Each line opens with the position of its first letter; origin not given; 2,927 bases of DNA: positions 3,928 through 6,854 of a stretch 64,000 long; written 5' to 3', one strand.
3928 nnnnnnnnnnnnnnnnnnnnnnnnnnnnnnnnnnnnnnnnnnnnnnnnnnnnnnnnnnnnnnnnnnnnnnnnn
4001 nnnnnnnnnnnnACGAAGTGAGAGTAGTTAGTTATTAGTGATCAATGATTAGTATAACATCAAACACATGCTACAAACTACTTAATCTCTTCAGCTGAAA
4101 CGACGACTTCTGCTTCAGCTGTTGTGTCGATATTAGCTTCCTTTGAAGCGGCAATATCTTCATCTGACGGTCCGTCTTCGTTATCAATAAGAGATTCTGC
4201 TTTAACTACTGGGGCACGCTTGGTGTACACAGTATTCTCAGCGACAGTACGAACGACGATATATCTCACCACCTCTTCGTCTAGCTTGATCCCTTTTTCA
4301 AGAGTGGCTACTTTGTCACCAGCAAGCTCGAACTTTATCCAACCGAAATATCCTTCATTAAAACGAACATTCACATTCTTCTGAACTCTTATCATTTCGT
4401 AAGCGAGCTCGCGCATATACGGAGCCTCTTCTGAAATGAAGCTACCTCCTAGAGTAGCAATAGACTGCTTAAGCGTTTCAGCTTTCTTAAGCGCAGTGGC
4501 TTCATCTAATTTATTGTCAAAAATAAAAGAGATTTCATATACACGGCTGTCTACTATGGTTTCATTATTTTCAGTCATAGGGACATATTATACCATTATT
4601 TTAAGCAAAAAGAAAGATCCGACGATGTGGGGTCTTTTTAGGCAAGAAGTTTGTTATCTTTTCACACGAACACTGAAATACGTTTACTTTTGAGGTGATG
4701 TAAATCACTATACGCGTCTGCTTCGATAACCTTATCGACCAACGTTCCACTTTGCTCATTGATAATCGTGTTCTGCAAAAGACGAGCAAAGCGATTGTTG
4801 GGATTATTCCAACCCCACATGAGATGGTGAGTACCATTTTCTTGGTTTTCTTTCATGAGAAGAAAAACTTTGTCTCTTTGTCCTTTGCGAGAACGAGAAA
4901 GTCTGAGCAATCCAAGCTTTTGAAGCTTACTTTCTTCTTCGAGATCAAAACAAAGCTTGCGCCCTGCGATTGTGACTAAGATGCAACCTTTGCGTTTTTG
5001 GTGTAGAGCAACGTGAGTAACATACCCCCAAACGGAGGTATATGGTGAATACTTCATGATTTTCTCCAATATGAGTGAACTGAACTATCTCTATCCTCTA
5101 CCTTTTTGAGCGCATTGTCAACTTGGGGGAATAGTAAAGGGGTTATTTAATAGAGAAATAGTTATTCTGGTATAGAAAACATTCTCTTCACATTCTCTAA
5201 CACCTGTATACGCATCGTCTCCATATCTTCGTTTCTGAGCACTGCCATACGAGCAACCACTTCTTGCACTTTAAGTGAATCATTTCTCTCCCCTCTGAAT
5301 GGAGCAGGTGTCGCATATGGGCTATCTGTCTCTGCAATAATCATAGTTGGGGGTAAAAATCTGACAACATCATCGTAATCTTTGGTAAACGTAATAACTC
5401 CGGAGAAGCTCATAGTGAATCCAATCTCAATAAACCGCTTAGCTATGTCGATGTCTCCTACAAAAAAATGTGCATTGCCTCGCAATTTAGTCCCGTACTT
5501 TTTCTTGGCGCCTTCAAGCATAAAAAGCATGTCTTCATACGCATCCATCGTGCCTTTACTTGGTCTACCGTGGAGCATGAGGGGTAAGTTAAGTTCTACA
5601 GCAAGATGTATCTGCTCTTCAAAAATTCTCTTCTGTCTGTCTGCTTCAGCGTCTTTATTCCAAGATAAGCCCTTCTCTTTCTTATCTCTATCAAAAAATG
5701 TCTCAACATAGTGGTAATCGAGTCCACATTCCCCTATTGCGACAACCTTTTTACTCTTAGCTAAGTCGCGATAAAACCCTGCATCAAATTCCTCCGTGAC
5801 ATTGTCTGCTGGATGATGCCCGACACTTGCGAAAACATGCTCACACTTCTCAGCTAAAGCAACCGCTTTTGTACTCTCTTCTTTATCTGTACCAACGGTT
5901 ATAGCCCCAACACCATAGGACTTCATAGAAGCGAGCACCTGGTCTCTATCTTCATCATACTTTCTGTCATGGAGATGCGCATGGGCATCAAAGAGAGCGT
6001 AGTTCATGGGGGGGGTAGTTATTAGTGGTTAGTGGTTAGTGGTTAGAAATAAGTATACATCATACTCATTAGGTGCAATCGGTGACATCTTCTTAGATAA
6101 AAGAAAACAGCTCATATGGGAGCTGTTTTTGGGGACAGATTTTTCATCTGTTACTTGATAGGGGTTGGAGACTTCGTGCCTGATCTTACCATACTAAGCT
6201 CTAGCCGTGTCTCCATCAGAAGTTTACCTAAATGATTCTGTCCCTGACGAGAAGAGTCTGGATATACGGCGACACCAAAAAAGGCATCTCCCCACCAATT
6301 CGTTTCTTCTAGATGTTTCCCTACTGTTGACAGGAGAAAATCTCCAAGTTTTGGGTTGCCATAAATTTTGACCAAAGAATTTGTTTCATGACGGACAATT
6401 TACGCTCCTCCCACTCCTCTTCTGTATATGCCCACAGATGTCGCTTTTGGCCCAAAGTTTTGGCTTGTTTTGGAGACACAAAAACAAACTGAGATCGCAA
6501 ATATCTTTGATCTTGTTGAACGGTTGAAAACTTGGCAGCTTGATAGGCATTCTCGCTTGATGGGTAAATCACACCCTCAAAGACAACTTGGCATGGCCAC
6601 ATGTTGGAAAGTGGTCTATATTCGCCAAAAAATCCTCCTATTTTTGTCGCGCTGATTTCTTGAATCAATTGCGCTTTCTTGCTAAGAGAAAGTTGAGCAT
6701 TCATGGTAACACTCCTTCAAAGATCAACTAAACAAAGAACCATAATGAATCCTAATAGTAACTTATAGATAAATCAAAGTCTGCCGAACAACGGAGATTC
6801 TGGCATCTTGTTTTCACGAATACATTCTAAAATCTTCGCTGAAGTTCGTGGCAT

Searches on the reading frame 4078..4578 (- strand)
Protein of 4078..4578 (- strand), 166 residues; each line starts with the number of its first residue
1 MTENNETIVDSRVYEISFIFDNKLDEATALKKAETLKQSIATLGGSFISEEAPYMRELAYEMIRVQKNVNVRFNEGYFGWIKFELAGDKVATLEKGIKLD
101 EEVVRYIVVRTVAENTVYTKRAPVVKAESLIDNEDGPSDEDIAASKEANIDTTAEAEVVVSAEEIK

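Call 52: search_protein_families(library=pfam, proteins=[window:4078-4578:-], max_evalue=0.01)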
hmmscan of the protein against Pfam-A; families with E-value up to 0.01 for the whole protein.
window:4078-4578:- (166 aa): 1 family
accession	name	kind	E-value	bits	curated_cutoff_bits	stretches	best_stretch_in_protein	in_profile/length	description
PF01250.22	Ribosomal_S6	-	1.5e-13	51.2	27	1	14-110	2-90/90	Ribosomal protein S6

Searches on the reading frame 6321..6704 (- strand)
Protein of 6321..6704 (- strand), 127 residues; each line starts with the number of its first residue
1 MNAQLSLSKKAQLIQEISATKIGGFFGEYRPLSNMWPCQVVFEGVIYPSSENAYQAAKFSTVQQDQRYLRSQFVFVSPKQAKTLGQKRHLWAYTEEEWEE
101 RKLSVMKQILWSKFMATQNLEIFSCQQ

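Call 52: search_protein_families(library=pfam, proteins=[window:6321-6704:-], max_evalue=0.01)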
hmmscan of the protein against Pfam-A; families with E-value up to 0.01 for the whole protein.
window:6321-6704:- (127 aa): 2 families
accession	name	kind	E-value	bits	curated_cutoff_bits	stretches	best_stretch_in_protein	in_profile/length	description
PF08719.17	NADAR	-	1.2e-11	45.6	35.1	1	28-120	9-107/163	NADAR domain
PF08010.17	Phage_30_3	-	0.00041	20.6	36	1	32-95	7-65/138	Bacteriophage protein GP30.3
